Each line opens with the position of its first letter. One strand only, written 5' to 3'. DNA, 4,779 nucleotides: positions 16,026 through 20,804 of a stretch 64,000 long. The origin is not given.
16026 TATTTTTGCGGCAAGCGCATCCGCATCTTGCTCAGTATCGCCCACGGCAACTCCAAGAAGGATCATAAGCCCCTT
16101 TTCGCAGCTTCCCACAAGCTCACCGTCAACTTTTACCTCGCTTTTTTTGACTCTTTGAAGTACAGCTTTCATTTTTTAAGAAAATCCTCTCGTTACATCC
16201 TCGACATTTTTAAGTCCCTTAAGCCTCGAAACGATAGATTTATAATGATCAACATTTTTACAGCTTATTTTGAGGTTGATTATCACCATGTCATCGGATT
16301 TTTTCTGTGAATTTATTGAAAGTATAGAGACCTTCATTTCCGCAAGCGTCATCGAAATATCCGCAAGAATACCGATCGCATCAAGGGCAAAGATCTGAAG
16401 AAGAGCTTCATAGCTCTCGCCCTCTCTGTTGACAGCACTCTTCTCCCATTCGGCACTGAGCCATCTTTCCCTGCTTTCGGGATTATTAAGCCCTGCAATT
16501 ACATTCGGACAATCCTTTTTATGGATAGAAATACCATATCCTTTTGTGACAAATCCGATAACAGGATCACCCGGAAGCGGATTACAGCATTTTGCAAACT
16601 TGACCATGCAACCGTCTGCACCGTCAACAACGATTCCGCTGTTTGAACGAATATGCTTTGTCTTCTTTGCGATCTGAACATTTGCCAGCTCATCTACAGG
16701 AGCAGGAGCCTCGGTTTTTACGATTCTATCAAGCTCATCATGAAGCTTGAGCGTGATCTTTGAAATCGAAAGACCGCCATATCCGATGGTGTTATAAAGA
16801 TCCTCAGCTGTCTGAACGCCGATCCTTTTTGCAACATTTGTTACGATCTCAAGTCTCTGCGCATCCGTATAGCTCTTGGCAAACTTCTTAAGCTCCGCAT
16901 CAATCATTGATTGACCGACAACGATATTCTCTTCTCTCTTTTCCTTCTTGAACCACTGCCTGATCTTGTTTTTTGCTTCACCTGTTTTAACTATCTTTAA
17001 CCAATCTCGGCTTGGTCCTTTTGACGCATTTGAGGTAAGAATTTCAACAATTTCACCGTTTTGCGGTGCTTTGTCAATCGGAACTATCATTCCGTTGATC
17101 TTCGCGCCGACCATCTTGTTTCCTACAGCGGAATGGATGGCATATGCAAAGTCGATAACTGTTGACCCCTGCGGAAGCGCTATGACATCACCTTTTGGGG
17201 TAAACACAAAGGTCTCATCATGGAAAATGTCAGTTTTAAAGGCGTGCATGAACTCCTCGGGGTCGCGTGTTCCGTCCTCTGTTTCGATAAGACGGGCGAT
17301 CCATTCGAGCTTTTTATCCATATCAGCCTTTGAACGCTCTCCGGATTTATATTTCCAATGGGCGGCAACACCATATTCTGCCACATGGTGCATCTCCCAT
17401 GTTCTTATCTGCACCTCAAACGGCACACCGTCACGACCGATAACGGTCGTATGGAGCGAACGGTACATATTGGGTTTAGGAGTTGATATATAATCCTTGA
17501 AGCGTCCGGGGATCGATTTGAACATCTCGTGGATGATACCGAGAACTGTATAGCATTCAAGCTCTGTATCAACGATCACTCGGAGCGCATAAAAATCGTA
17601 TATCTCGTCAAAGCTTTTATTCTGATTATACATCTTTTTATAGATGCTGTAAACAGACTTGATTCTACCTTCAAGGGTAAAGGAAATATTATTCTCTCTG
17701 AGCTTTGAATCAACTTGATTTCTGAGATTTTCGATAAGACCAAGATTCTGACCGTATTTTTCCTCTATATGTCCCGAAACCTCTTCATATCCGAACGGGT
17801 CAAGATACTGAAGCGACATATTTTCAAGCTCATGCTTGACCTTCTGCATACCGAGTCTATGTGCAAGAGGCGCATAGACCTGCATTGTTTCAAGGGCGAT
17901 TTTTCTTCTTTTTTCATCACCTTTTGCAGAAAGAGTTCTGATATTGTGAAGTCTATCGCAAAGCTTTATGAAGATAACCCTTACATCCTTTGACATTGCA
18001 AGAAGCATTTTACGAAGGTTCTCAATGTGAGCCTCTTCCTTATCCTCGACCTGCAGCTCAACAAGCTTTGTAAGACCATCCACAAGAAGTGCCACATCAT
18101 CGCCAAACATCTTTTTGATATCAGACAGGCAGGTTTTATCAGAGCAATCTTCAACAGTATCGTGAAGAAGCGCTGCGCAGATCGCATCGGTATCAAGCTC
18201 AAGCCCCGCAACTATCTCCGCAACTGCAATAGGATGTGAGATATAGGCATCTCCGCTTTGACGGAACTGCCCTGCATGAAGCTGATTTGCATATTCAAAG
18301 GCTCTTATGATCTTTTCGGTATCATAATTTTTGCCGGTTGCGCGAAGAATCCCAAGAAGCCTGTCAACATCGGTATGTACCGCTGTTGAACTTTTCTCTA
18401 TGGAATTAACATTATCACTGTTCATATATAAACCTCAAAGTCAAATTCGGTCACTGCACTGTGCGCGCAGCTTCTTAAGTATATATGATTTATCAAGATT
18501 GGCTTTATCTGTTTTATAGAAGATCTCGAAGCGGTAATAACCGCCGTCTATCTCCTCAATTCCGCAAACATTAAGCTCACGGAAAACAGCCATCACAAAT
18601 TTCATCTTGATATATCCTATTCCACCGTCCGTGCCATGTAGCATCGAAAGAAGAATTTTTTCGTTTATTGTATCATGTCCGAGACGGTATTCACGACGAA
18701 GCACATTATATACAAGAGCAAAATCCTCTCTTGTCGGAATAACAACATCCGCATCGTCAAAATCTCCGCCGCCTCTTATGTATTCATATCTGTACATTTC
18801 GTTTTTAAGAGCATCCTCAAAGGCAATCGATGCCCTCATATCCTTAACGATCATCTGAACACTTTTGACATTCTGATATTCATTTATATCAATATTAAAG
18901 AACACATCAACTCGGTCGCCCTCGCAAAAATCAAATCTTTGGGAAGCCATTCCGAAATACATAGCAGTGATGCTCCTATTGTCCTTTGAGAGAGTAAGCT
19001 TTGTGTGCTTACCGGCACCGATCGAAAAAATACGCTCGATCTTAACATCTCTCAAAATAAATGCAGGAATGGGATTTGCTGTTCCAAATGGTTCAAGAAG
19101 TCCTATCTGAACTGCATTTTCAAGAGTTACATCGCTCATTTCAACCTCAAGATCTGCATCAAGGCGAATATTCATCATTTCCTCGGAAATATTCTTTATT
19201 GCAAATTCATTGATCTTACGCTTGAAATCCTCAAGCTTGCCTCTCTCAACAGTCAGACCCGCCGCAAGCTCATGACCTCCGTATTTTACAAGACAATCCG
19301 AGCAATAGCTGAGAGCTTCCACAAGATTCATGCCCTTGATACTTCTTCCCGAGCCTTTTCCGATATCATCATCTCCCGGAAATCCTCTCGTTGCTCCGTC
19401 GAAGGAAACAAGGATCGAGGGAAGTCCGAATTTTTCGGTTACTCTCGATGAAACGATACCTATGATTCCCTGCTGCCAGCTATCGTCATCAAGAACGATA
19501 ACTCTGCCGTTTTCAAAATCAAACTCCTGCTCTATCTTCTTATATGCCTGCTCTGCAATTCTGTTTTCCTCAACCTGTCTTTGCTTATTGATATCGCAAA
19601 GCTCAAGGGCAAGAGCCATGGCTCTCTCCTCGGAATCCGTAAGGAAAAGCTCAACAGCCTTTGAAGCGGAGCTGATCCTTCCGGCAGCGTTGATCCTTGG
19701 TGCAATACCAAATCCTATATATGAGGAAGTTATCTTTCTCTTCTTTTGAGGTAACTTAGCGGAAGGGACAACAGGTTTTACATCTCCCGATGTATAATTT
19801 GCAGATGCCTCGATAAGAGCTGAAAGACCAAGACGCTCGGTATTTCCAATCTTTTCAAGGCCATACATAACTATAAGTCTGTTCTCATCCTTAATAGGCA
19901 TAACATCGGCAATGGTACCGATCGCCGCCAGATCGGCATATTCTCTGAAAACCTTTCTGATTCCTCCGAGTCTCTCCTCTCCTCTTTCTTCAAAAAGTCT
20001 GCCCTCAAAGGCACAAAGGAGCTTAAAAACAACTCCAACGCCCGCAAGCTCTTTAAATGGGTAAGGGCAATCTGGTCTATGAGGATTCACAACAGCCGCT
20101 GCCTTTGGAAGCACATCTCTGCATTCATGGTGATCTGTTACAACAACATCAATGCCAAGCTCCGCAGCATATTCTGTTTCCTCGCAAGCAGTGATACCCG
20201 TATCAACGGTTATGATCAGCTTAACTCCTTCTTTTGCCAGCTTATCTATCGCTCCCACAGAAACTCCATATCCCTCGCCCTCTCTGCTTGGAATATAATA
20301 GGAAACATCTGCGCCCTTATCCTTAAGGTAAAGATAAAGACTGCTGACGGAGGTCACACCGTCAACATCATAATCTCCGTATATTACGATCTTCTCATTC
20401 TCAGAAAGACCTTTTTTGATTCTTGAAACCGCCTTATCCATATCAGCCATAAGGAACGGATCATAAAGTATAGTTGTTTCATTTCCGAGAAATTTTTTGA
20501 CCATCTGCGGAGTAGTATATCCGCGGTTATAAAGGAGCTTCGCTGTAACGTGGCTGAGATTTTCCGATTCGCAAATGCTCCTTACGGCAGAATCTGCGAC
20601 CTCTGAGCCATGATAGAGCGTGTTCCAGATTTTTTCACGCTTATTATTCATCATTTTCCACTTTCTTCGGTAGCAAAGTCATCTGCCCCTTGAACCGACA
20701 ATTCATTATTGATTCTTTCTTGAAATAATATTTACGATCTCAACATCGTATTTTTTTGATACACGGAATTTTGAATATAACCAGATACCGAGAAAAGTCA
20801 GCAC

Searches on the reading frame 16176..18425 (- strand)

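Call 11: search_protein_families(library=pfam, proteins=[window:16176-18425:-], max_evalue=0.001)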
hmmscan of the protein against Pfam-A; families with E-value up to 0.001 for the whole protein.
window:16176-18425:- (749 aa): 7 families
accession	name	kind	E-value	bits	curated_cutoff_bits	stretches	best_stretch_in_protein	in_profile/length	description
PF13328.12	HD_4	-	2.7e-51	173.8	27.2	1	42-193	1-155/156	HD domain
PF04607.23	RelA_SpoT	-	1.3e-43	148.3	27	1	253-363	1-112/113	Region found in RelA / SpoT proteins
PF02824.27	TGS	-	2.2e-20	72.9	22.2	1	406-464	2-60/60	TGS domain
PF13291.12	ACT_4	-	6.3e-18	65.7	27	1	669-746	2-80/80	ACT domain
PF19296.4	RelA_AH_RIS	-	1.3e-12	48.6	23.8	1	477-642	2-175/185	RelA/SpoT, AH and RIS domains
PF01966.28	HD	-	1.2e-07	32.4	22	1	61-161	1-115/116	HD domain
PF01842.31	ACT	-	0.00027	21.1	27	1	676-735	3-61/66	ACT domain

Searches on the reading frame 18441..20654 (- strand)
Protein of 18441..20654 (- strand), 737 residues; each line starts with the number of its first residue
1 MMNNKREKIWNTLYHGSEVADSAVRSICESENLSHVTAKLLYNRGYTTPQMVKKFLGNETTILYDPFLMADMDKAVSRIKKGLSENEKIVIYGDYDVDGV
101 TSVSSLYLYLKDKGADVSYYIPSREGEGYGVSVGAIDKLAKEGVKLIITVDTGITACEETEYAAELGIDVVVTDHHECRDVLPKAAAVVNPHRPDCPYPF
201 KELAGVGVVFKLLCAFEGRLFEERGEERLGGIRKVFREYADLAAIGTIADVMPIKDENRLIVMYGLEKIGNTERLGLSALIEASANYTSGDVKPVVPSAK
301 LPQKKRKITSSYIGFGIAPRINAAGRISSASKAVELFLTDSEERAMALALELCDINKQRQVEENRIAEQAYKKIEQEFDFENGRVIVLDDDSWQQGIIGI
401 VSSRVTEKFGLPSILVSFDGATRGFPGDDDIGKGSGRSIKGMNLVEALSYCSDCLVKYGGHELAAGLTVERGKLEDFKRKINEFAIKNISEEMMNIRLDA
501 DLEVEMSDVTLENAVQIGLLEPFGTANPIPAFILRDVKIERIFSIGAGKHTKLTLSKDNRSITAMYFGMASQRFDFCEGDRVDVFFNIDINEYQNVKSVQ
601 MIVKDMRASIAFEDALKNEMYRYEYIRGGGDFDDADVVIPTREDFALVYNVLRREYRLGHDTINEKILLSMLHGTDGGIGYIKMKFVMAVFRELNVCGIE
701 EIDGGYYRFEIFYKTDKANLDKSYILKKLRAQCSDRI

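Call 11: search_protein_families(library=pfam, proteins=[window:18441-20654:-], max_evalue=0.001)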
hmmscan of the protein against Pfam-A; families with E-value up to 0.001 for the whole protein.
window:18441-20654:- (737 aa): 3 families
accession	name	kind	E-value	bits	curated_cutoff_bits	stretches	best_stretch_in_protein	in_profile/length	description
PF01368.27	DHH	-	8.1e-31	107.3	28.1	1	88-247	1-125/125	DHH family, N-terminal domain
PF17768.7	RecJ_OB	-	1.1e-27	96.6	27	1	501-605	2-107/107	RecJ OB domain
PF02272.25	DHHA1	-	2.3e-11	44.5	25.9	1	382-485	1-100/102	DHHA1 domain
